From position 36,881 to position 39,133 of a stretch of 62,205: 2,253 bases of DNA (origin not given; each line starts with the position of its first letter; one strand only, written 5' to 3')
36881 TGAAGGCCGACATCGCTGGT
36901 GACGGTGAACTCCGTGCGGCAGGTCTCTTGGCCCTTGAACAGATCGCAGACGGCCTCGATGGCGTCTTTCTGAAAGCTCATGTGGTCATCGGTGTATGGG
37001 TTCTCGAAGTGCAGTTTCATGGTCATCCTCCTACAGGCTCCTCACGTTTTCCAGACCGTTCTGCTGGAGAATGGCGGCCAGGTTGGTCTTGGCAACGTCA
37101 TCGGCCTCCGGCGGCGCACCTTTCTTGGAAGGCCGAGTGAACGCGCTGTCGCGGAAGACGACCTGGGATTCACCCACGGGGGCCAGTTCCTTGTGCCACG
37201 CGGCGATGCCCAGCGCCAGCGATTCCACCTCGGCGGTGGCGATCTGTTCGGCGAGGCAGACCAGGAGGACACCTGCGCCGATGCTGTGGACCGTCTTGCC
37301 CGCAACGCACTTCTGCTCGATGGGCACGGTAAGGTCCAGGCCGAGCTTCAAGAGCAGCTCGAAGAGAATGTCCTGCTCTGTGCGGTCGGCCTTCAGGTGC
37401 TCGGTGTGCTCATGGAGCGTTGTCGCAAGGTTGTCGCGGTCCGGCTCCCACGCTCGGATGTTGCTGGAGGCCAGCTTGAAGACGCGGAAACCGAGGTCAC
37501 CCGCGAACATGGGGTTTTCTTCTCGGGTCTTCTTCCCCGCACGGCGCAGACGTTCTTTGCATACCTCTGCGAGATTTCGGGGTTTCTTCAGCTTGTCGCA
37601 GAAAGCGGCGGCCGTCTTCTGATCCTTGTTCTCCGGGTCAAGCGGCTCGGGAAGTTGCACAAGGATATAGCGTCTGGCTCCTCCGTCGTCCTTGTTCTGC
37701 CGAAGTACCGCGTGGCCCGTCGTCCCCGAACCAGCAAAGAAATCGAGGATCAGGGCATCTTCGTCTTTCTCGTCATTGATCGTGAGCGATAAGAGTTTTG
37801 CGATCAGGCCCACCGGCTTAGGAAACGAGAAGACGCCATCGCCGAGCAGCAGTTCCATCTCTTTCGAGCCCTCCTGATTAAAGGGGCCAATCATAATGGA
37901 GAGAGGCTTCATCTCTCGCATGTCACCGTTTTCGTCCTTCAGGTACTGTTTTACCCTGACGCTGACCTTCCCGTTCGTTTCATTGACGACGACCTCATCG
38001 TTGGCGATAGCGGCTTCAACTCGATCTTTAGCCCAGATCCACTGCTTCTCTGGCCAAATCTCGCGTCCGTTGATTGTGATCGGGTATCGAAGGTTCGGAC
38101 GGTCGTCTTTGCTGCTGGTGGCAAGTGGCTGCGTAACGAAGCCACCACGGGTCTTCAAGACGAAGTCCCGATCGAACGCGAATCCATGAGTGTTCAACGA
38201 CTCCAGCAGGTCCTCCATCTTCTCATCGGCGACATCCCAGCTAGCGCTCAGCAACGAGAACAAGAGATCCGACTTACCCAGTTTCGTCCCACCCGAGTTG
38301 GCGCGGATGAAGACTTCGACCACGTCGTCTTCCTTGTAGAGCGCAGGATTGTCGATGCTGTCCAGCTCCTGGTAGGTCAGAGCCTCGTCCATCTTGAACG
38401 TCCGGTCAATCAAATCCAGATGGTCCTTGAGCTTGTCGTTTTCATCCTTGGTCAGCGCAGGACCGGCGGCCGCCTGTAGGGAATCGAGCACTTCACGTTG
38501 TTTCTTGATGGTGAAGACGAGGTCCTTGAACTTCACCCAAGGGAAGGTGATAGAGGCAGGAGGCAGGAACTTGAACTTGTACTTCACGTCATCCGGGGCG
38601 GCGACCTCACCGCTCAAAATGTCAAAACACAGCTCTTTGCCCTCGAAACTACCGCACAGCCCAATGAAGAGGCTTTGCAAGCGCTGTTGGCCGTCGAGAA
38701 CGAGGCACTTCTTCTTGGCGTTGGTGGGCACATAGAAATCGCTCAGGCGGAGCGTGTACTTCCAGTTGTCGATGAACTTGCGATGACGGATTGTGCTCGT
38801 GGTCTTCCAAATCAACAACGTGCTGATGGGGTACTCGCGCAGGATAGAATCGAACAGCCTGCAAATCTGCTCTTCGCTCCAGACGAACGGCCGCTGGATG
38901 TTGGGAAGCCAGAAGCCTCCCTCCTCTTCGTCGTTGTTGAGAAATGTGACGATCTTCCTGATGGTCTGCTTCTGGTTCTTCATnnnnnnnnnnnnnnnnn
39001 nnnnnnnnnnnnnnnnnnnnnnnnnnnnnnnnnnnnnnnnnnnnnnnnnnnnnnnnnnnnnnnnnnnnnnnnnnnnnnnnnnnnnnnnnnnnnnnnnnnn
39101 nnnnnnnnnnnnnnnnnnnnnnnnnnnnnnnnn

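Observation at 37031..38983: DUF262 (GmrSD-type) domain fused in frame to only the C-terminal half of a Type III Mod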

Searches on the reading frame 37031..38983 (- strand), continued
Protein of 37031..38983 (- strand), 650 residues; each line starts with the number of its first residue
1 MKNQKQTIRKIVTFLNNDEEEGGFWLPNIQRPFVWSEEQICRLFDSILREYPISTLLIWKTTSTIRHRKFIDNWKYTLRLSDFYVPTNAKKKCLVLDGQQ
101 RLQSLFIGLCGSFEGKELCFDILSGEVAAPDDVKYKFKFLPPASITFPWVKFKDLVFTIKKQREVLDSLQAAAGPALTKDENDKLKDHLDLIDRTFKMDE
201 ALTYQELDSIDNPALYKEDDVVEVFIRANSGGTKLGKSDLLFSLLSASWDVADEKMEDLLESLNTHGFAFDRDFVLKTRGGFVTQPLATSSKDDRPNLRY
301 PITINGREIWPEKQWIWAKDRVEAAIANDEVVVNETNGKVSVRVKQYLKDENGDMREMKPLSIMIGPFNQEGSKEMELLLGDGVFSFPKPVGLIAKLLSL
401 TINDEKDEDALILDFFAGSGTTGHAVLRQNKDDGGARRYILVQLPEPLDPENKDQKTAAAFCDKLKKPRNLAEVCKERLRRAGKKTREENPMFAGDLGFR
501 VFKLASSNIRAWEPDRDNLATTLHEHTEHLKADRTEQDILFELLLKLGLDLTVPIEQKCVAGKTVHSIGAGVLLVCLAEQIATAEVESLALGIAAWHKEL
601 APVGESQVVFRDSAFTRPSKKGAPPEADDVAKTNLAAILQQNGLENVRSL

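Call 56: predict_structure(alignment_id=A1)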
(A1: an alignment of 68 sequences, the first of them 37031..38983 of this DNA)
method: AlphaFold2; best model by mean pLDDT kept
length: 650 residues; sequences in the alignment: 68
mean_pLDDT: 60.0   pTM: 0.33
mean pLDDT of the five models: 60.0, 57.1, 55.6, 55.5, 54.5
residues with pLDDT >= 90: 72; 70-90: 138; 50-70: 200; < 50: 240
segments of 3 or more residues with pLDDT < 50: 1-9, 15-17, 19-72, 85-100, 200-247, 267-302, 310-318, 345-349, 355-372, 374-376, 387-389, 410-413, 495-512, 551-553
pLDDT, mean of each block of 10 residues (from residue 1): 43 47 34 41 41 29 36 62 45 33 52 74 79 80 90 79 88 88 88 69 38 42 35 34 43 60 55 31 28 33 52 44 61 56 49 46 33 49 52 61 55 52 64 63 65 79 82 64 66 50 37 64 60 67 59 72 88 89 95 94 84 84 81 95 91
secondary structure, 60 per line:
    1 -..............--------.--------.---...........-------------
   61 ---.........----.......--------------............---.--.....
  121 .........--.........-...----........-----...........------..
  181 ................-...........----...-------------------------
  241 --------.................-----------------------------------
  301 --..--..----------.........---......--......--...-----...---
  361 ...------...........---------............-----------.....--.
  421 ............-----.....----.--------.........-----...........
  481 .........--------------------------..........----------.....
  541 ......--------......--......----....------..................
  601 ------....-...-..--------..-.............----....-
elements in order (helices of 4 or more, strands of 3 or more residues): H2-15 H37-47 H64-72 E77-79 H80-83 H98-109 E116-129 E132-140 E149-151 H152-156 H162-172 H179-196 H198-208 H249-265 H319-327 E331-336 E339-344 E347-349 E355-357 H370-380 H390-401 E413-417 H420-432 E438-442 H456-464 H471-489 H516-525 H536-546 E555-560 E563-568 E573-576 H583-600 E607-610 H629-641 E646-649

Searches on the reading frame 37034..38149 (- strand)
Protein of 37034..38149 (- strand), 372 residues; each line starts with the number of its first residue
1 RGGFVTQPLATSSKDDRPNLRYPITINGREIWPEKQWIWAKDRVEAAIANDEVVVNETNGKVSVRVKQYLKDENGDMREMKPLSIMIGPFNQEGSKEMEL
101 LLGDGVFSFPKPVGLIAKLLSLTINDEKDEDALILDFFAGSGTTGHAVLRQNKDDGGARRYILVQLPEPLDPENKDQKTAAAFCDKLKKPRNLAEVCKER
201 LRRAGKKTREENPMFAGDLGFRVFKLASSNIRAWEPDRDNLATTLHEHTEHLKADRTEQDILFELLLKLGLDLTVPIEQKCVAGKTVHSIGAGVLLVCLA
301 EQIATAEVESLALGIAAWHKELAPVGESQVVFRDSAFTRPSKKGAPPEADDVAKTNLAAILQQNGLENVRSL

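Call 76: predict_structure(alignment_id=A3)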
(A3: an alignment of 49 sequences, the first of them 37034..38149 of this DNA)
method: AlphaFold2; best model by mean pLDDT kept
length: 372 residues; sequences in the alignment: 49
mean_pLDDT: 61.9   pTM: 0.42
mean pLDDT of the five models: 61.9, 59.8, 59.6, 57.3, 56.8
residues with pLDDT >= 90: 37; 70-90: 74; 50-70: 153; < 50: 108
segments of 3 or more residues with pLDDT < 50: 1-20, 67-98, 106-110, 126-135, 223-236, 244-254
pLDDT, mean of each block of 10 residues (from residue 1): 28 39 64 53 61 53 49 40 32 42 49 59 50 46 65 65 63 73 81 69 68 58 42 44 44 55 63 70 91 85 89 95 84 80 61 88 90 75
secondary structure, 60 per line:
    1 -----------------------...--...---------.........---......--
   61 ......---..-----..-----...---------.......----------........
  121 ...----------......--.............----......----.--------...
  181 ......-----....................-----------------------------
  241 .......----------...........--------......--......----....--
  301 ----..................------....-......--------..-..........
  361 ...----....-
elements in order: E24-26 E29-31 H41-49 E53-58 E61-66 H96-102 H113-123 E134-139 H142-154 E159-164 H178-186 H193-211 H241-247 H258-268 E277-282 E285-290 E295-298 H305-322 E329-332 H334-337 H351-363 E368-371

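Call 79: fold_search(model_id=the predicted structure, library=pdb)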
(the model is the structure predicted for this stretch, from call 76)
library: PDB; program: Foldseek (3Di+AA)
matches with E <= 10: 775; with E <= 0.001: 4
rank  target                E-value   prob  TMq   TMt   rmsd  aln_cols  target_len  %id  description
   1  4zcf_A                2.6e-09  1.00  0.43  0.28  13.8       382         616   19  Structural basis of asymmetric DNA methylation and ATP-triggered long-range diffusion by EcoP15I (released 2015-07-29)
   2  4zcf_B                7.5e-09  1.00  0.38  0.25  12.8       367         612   19  Structural basis of asymmetric DNA methylation and ATP-triggered long-range diffusion by EcoP15I (released 2015-07-29)
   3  6k0w_A                9.8e-08  1.00  0.39  0.29  15.9       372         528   21  DNA methyltransferase in complex with sinefungin (released 2019-12-11)
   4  6k0w_B                2.6e-06  1.00  0.39  0.30  13.0       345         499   20  DNA methyltransferase in complex with sinefungin (released 2019-12-11)
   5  8yq0_C                7.7e-03  0.98  0.20  0.23   6.8       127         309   19  Crystal structure of human phosphoribosyl pyrophosphate synthetase 1(PRPS1) chimera swapped with three residues from P (released 2025-03-19)
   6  8yq0_Q                1.0e-02  0.99  0.21  0.25   6.4       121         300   21  Crystal structure of human phosphoribosyl pyrophosphate synthetase 1(PRPS1) chimera swapped with three residues from P (released 2025-03-19)
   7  8yq0_G                1.6e-02  0.97  0.21  0.24   6.4       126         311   19  Crystal structure of human phosphoribosyl pyrophosphate synthetase 1(PRPS1) chimera swapped with three residues from P (released 2025-03-19)
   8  8yq0_L                2.1e-02  0.97  0.21  0.25   6.3       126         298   19  Crystal structure of human phosphoribosyl pyrophosphate synthetase 1(PRPS1) chimera swapped with three residues from P (released 2025-03-19)
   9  7yk1_A                2.2e-02  0.93  0.19  0.23   6.9       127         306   16  Structural basis of human PRPS2 filaments (released 2023-08-02)
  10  8yq0_J                2.3e-02  0.97  0.21  0.25   6.4       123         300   20  Crystal structure of human phosphoribosyl pyrophosphate synthetase 1(PRPS1) chimera swapped with three residues from P (released 2025-03-19)
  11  8yq0_R                3.0e-02  0.97  0.21  0.24   5.9       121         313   21  Crystal structure of human phosphoribosyl pyrophosphate synthetase 1(PRPS1) chimera swapped with three residues from P (released 2025-03-19)
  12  8yq0_D                5.0e-02  0.90  0.21  0.24   6.5       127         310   17  Crystal structure of human phosphoribosyl pyrophosphate synthetase 1(PRPS1) chimera swapped with three residues from P (released 2025-03-19)
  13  8yq0_E                6.0e-02  0.93  0.21  0.24   6.0       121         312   21  Crystal structure of human phosphoribosyl pyrophosphate synthetase 1(PRPS1) chimera swapped with three residues from P (released 2025-03-19)
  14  8yq0_K                6.3e-02  0.87  0.20  0.23   6.5       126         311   21  Crystal structure of human phosphoribosyl pyrophosphate synthetase 1(PRPS1) chimera swapped with three residues from P (released 2025-03-19)
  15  3s5j_A                7.5e-02  0.66  0.18  0.21   7.5       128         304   17  2.0A Crystal structure of human phosphoribosyl pyrophosphate synthetase 1 (released 2012-05-23)
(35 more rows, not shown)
